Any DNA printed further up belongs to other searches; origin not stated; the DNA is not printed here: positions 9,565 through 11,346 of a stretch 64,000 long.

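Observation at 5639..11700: Stand-alone type VII secretion mini-cassette: DUF2710-like + eccB + fused eccC with no other ESX genes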

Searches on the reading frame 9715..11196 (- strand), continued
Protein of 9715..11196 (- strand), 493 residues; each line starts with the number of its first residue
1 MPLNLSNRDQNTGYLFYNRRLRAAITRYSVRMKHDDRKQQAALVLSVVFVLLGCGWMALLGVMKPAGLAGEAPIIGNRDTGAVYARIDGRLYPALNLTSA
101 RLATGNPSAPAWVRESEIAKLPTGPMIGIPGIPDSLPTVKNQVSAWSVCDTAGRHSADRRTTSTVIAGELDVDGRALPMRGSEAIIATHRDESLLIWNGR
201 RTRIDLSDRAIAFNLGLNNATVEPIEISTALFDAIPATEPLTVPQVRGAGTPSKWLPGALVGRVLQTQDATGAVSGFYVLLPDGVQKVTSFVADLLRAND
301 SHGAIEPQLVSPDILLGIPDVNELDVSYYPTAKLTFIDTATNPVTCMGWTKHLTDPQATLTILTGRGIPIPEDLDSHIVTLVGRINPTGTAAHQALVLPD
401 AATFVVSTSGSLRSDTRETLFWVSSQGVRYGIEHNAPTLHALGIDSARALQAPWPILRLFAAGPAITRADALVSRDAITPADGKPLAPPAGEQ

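Call 49: find_encoding_contigs(protein=P0178, flank=10000, max_places=2)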
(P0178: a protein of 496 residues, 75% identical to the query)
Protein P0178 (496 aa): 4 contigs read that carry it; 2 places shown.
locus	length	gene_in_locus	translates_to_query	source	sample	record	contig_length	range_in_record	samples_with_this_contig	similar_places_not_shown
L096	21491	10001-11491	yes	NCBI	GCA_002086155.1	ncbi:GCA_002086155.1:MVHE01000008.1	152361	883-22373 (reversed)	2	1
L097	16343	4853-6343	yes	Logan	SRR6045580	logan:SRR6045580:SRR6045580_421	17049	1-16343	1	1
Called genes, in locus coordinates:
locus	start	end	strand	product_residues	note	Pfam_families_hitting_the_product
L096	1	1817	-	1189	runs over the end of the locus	PF03023:MurJ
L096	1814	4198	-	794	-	-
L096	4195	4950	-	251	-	PF00293:NUDIX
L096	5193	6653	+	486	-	PF01743:PolyA_pol, PF12627:PolyA_pol_RNAbd, PF01966:HD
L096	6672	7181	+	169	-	-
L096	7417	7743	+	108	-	PF06013:WXG100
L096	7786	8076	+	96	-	PF06013:WXG100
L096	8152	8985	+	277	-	PF14011:ESX-1_EspG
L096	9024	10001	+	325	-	PF01656:CbiA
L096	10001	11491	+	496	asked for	PF08817:YukD, PF19053:EccD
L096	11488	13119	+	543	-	PF00082:Peptidase_S8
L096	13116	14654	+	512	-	PF11203:EccE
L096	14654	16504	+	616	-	PF21545:T7SS_EccA1_N, PF00004:AAA, PF17866:AAA_lid_6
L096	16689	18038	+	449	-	PF00082:Peptidase_S8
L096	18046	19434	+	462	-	PF11203:EccE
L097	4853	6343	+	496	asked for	PF08817:YukD, PF19053:EccD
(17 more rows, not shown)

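Call 50: find_encoding_contigs(protein=P0206, flank=10000, max_places=2)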
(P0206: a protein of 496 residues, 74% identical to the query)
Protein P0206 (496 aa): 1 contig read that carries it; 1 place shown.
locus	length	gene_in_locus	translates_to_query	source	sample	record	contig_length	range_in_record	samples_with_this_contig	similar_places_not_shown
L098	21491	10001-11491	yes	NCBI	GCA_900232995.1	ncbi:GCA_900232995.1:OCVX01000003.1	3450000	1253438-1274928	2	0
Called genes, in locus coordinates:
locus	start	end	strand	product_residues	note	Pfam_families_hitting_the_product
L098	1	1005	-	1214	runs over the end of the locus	PF03023:MurJ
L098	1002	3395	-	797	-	PF19516:DUF6049 (weak)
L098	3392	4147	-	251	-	PF00293:NUDIX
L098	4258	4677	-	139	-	PF00376:MerR, PF13411:MerR_1, PF09278:MerR-DNA-bind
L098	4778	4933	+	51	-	-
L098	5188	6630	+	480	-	PF01743:PolyA_pol, PF12627:PolyA_pol_RNAbd, PF01966:HD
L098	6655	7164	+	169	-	-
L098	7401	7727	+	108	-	PF06013:WXG100 (weak)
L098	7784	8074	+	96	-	PF06013:WXG100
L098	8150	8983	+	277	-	PF14011:ESX-1_EspG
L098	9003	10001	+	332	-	PF01656:CbiA (weak)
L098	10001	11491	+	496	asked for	PF08817:YukD, PF19053:EccD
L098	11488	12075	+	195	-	-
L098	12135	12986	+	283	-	PF00082:Peptidase_S8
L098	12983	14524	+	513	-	PF11203:EccE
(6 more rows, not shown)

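Call 69: find_encoding_contigs(protein=P0176, flank=10000, max_places=6)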
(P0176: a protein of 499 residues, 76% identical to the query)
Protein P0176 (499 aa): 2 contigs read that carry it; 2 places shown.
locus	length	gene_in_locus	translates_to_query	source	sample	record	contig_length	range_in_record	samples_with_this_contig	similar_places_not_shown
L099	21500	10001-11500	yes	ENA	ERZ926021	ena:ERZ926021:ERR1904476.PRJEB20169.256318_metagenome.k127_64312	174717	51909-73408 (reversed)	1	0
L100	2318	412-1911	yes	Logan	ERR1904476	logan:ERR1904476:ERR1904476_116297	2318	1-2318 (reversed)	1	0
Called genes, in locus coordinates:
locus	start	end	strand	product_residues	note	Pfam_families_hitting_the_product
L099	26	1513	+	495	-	PF05108:T7SS_ESX1_EccB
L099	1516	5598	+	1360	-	PF01580:FtsK_SpoIIIE, PF13401:AAA_22 (faint), PF01580:FtsK_SpoIIIE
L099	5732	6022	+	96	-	-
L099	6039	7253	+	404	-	PF00823:PPE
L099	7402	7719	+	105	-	-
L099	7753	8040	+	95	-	PF06013:WXG100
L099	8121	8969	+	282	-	PF14011:ESX-1_EspG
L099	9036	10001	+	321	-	PF10609:ParA (faint), PF13614:AAA_31 (faint), PF01656:CbiA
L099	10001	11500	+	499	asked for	PF08817:YukD, PF19053:EccD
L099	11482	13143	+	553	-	PF00082:Peptidase_S8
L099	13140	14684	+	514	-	PF11203:EccE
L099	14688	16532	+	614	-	PF21545:T7SS_EccA1_N, PF00004:AAA, PF17866:AAA_lid_6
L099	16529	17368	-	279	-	PF01656:CbiA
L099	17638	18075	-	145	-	-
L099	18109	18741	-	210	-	PF00857:Isochorismatase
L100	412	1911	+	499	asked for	PF08817:YukD, PF19053:EccD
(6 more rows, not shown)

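Call 76: find_encoding_contigs(protein=P0221, flank=10000, max_places=3)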
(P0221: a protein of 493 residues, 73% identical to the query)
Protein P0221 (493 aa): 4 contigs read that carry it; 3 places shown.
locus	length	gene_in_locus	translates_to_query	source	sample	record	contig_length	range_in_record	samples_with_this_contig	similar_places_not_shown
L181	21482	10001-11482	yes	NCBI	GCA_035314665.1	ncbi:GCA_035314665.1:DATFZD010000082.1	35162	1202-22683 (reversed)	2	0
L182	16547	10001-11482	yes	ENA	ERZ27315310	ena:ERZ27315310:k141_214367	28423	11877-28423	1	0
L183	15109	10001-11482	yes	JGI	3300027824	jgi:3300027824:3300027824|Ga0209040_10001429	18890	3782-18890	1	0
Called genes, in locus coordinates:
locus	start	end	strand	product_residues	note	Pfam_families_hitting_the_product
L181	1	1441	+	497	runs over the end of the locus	PF05108:T7SS_ESX1_EccB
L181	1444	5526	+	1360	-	PF01580:FtsK_SpoIIIE, PF13401:AAA_22 (faint), PF01580:FtsK_SpoIIIE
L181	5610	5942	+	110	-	-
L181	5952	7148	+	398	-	PF00823:PPE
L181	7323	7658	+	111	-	-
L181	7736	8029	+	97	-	-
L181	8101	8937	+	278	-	PF14011:ESX-1_EspG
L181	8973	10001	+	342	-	PF01656:CbiA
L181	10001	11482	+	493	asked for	PF08817:YukD, PF19053:EccD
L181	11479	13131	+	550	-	PF00082:Peptidase_S8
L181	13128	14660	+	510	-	PF11203:EccE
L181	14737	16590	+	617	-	PF21545:T7SS_EccA1_N, PF00004:AAA, PF17866:AAA_lid_6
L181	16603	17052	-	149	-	PF04075:F420H2_quin_red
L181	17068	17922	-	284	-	PF05368:NmrA, PF13460:NAD_binding_10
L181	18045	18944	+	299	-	PF04542:Sigma70_r2, PF08281:Sigma70_r4_2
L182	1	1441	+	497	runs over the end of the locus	PF05108:T7SS_ESX1_EccB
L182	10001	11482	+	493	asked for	PF08817:YukD, PF19053:EccD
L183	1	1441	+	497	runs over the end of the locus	PF05108:T7SS_ESX1_EccB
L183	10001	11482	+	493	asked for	PF08817:YukD, PF19053:EccD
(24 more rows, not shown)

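Call 78: find_homologous_proteins(query=P0221, max_evalue=1e-100)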
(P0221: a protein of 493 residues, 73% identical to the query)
Query P0221 (493 aa): 904 proteins with E <= 1e-100 among 8000 candidates; the best 120 are listed.
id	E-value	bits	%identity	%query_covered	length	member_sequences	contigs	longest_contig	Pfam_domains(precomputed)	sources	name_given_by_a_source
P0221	0.0e+0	1047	100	100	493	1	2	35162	PF19053.7,PF08817.17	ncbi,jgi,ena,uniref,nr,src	ncbi:MAG TPA: type VII secretion integral membrane protein EccD [Mycobacterium sp.]|uniref:type VII 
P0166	0.0e+0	1015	96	100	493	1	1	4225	PF19053.7,PF08817.17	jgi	jgi:type VII secretion integral membrane protein EccD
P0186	1.7e-296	1002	95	100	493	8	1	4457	PF19053.7,PF08817.17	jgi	jgi:ESX secretion system protein EccD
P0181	1.9e-296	1002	94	100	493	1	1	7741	PF19053.7,PF08817.17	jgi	jgi:type VII secretion integral membrane protein EccD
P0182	2.3e-296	1001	94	100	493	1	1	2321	PF19053.7,PF08817.17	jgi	jgi:type VII secretion integral membrane protein EccD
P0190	3.9e-296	1001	95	100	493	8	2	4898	PF19053.7,PF08817.17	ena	-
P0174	5.1e-296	1000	94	100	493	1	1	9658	PF19053.7,PF08817.17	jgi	jgi:type VII secretion integral membrane protein EccD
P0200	5.7e-295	997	94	100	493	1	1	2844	PF19053.7,PF08817.17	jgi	jgi:type VII secretion integral membrane protein EccD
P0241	2.1e-292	988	93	100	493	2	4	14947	PF19053.7,PF08817.17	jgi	jgi:type VII secretion integral membrane protein EccD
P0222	5.4e-292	987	93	100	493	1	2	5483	PF19053.7,PF08817.17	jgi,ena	jgi:type VII secretion integral membrane protein EccD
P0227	3.5e-290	981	92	100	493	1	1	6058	PF19053.7,PF08817.17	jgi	jgi:type VII secretion integral membrane protein EccD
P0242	2.4e-289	978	92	100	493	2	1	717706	PF19053.7,PF08817.17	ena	-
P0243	2.8e-289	978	92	100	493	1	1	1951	PF19053.7,PF08817.17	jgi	jgi:type VII secretion integral membrane protein EccD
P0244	1.4e-287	972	91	100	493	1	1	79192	PF19053.7,PF08817.17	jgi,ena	-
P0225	3.4e-287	971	91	100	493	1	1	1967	PF19053.7,PF08817.17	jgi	-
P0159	1.2e-280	950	89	100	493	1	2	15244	PF19053.7,PF08817.17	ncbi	ncbi:MAG TPA: type VII secretion integral membrane protein EccD [Mycobacterium sp.]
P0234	7.1e-278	940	89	100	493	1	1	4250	PF19053.7,PF08817.17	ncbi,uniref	ncbi:type VII secretion integral membrane protein EccD [Mycobacterium sp.]|uniref:type VII secretion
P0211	1.6e-277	939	89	100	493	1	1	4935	PF19053.7,PF08817.17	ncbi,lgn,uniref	ncbi:MAG: type VII secretion integral membrane protein EccD [Mycobacterium sp.]|uniref:type VII secr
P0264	2.6e-276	935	87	100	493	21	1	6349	PF19053.7,PF08817.17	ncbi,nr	ncbi:MAG: hypothetical protein QOH07_1400 [Mycobacterium sp.]|nr:hypothetical protein [Mycobacterium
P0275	1.2e-274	930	86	100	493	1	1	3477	PF19053.7,PF08817.17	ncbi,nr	ncbi:MAG TPA: type VII secretion integral membrane protein EccD [Mycobacterium sp.]|nr:type VII secr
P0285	2.3e-273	926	87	100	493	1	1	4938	PF19053.7,PF08817.17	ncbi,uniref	ncbi:type VII secretion integral membrane protein EccD [Mycobacterium sp.]|uniref:type VII secretion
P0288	5.5e-273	924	87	100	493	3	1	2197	PF19053.7,PF08817.17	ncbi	ncbi:MAG: type VII secretion integral membrane protein EccD [Mycobacterium sp.]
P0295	3.1e-272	922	87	100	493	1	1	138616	PF19053.7,PF08817.17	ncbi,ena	-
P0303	3.2e-271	919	87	100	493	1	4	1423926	PF19053.7,PF08817.17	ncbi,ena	-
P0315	3.6e-268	908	85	100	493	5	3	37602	PF19053.7,PF08817.17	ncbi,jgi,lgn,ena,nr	ncbi:MAG TPA: type VII secretion integral membrane protein EccD [Mycobacterium sp.]|nr:type VII secr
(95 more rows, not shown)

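Call 79: list_cluster_members(proteins=[P0159, P0275, P0315, P0295, P0303, P0234, P0211, P0264, P0285, P0288])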
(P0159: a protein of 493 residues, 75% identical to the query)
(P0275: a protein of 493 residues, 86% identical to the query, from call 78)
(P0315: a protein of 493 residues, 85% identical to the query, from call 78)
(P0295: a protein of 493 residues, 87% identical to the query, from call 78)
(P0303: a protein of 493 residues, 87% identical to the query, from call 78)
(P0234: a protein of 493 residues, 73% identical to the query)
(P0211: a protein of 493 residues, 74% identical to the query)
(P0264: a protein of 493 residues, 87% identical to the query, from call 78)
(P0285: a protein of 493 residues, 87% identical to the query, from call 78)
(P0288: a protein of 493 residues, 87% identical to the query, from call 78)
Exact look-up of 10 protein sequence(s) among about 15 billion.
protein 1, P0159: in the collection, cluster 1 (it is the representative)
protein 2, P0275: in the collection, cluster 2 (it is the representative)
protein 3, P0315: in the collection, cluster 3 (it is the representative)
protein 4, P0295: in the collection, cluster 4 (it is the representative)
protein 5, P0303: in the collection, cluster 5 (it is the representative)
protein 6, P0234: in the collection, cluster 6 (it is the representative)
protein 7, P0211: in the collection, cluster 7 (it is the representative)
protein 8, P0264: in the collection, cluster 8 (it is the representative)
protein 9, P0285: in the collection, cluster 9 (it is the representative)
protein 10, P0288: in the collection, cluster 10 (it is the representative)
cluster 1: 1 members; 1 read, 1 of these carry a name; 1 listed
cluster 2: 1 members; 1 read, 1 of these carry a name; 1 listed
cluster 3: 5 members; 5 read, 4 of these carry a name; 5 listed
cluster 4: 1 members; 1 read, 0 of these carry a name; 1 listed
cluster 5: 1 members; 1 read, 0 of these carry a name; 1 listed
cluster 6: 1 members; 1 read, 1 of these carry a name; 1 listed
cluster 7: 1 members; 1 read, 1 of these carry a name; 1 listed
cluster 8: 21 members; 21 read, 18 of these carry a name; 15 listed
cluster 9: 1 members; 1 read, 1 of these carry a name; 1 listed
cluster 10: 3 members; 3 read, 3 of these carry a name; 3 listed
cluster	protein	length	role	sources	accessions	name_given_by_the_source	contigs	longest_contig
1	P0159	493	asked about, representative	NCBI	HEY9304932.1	MAG TPA: type VII secretion integral membrane protein EccD [Mycobacterium sp.]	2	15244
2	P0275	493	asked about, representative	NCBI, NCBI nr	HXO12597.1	MAG TPA: type VII secretion integral membrane protein EccD [Mycobacterium sp.] | type VII secretion integral membrane protein EccD [Mycobacterium sp.]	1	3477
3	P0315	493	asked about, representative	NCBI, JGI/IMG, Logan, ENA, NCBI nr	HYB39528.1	MAG TPA: type VII secretion integral membrane protein EccD [Mycobacterium sp.] | type VII secretion integral membrane protein EccD [Mycobacterium sp.]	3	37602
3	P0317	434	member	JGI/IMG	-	type VII secretion integral membrane protein EccD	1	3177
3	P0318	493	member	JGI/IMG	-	type VII secretion integral membrane protein EccD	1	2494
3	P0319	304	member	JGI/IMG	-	type VII secretion integral membrane protein EccD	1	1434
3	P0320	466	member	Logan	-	-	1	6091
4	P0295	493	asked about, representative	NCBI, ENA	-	-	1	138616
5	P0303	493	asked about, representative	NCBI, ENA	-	-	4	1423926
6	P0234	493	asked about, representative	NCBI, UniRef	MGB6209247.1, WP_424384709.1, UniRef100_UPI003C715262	type VII secretion integral membrane protein EccD [Mycobacterium sp.] | type VII secretion integral membrane protein EccD n=1 Tax=Mycobacterium sp. TaxID=1785 ...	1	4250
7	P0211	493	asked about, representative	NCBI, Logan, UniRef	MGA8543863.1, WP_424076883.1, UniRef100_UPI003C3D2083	MAG: type VII secretion integral membrane protein EccD [Mycobacterium sp.] | type VII secretion integral membrane protein EccD n=1 Tax=Mycobacterium sp. TaxID=1785 ...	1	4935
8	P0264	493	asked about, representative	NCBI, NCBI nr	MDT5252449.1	MAG: hypothetical protein QOH07_1400 [Mycobacterium sp.] | hypothetical protein [Mycobacterium sp.]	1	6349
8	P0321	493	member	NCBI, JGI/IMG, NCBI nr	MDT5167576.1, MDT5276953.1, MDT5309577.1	MAG: hypothetical protein QOD02_891 [Mycobacterium sp.] | type VII secretion integral membrane protein EccD | hypothetical protein [Mycobacterium sp.]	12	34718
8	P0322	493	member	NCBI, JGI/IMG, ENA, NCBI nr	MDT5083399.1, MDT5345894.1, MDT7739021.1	MAG: hypothetical protein QOE52_5078 [Mycobacterium sp.] | type VII secretion integral membrane protein EccD | hypothetical protein [Mycobacterium sp.]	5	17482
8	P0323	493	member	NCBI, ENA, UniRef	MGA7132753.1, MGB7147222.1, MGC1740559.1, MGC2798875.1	MAG: type VII secretion integral membrane protein EccD [Mycobacterium sp.] | type VII secretion integral membrane protein EccD n=1 Tax=Mycobacterium sp. TaxID=1785 ...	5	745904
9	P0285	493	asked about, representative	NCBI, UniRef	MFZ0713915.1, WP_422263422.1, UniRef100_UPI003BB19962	type VII secretion integral membrane protein EccD [Mycobacterium sp.] | type VII secretion integral membrane protein EccD n=1 Tax=Mycobacterium sp. TaxID=1785 ...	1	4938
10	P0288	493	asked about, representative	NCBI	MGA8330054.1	MAG: type VII secretion integral membrane protein EccD [Mycobacterium sp.]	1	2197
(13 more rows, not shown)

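Call 80: find_encoding_contigs(protein=P0295, flank=10000, max_places=3)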
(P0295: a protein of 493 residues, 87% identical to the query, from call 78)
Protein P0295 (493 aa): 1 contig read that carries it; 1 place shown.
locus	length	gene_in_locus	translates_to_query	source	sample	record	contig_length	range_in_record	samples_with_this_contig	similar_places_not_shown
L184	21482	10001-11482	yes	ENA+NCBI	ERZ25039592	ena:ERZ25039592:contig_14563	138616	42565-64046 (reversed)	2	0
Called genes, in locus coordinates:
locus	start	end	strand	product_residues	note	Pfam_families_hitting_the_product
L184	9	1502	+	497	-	PF05108:T7SS_ESX1_EccB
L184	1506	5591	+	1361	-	PF01580:FtsK_SpoIIIE, PF13401:AAA_22 (faint), PF01580:FtsK_SpoIIIE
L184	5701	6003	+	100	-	-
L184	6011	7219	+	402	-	PF00823:PPE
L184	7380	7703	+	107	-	-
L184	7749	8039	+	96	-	-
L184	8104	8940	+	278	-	PF14011:ESX-1_EspG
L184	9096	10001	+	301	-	PF01656:CbiA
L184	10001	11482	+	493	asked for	PF08817:YukD, PF19053:EccD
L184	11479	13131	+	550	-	PF00082:Peptidase_S8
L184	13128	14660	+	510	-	PF11203:EccE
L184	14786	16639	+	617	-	PF21545:T7SS_EccA1_N, PF00004:AAA, PF17866:AAA_lid_6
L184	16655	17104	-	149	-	PF04075:F420H2_quin_red (weak)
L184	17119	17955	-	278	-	PF05368:NmrA, PF13460:NAD_binding_10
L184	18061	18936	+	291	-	PF04542:Sigma70_r2, PF08281:Sigma70_r4_2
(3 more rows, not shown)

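Call 81: find_encoding_contigs(protein=P0303, flank=10000, max_places=4)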
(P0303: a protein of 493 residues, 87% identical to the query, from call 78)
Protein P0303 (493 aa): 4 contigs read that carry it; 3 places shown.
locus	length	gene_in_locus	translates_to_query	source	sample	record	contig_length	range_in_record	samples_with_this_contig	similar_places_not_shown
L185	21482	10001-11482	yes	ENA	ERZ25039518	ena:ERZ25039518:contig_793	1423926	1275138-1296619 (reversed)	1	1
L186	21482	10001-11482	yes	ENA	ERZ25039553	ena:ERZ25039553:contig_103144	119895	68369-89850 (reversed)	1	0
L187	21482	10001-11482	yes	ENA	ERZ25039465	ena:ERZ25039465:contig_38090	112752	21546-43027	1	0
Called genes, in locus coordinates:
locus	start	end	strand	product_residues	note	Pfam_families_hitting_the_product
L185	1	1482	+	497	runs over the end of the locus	PF05108:T7SS_ESX1_EccB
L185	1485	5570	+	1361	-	PF01580:FtsK_SpoIIIE, PF13401:AAA_22 (faint), PF01580:FtsK_SpoIIIE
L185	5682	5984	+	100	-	-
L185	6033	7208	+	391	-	PF00823:PPE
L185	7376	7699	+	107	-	-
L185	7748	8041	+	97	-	-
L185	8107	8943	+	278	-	PF14011:ESX-1_EspG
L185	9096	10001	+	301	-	PF01656:CbiA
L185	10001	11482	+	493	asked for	PF08817:YukD, PF19053:EccD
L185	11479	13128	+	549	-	PF00082:Peptidase_S8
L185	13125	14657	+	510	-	PF11203:EccE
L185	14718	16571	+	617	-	PF21545:T7SS_EccA1_N, PF00004:AAA, PF17866:AAA_lid_6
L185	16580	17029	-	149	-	PF04075:F420H2_quin_red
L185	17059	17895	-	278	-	PF05368:NmrA, PF13460:NAD_binding_10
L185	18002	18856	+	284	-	PF04542:Sigma70_r2, PF08281:Sigma70_r4_2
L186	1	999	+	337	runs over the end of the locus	PF05108:T7SS_ESX1_EccB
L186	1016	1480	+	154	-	PF05108:T7SS_ESX1_EccB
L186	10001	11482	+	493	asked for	PF08817:YukD, PF19053:EccD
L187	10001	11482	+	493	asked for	PF08817:YukD, PF19053:EccD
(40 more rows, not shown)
